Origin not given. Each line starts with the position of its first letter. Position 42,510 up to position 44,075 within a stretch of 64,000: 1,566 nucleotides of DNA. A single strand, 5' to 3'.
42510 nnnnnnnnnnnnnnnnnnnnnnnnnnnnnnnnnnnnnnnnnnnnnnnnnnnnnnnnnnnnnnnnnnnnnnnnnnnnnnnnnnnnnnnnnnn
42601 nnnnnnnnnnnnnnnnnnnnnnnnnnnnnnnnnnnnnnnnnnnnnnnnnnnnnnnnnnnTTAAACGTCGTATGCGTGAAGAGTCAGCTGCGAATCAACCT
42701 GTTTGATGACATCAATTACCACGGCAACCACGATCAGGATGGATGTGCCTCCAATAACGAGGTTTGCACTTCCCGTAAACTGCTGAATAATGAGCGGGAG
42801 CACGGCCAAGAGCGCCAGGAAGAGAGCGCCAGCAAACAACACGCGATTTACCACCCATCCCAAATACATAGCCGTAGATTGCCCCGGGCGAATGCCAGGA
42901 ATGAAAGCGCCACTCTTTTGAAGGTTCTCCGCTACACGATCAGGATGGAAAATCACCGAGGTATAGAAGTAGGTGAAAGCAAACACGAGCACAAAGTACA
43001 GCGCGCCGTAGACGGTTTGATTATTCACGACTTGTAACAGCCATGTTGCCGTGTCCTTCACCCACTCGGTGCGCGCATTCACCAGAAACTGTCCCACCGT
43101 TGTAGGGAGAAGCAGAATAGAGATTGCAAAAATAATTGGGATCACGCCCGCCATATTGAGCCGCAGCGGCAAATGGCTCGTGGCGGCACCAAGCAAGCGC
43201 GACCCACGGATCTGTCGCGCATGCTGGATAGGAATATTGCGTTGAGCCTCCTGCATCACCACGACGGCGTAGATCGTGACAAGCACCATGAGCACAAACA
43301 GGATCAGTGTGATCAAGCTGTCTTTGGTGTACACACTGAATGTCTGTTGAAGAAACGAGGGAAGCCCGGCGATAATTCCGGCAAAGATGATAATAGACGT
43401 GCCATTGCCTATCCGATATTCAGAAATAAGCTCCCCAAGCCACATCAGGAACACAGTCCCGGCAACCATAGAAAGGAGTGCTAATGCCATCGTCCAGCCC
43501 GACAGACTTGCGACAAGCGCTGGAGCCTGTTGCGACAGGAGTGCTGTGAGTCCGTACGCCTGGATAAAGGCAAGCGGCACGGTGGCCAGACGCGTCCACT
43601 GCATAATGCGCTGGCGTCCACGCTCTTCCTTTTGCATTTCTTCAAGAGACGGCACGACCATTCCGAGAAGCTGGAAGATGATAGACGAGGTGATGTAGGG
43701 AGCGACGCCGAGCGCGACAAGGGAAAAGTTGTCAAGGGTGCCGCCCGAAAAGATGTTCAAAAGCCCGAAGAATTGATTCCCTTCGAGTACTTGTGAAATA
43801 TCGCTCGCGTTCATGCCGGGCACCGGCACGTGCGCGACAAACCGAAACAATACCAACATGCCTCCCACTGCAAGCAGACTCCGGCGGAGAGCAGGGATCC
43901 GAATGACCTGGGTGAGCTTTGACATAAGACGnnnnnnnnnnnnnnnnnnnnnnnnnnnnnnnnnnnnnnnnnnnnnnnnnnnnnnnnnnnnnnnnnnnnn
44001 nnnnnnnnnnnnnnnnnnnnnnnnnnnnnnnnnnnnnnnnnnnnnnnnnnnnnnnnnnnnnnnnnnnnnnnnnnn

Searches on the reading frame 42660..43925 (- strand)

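Call 58: search_protein_families(library=pfam, proteins=[window:42660-43925:-], max_evalue=0.0001)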
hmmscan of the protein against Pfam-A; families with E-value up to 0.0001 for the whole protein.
window:42660-43925:- (421 aa): 1 family
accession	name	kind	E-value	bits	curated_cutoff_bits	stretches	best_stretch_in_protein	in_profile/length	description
PF00344.25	SecY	-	5e-101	338.5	32.2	1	68-406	1-305/306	SecY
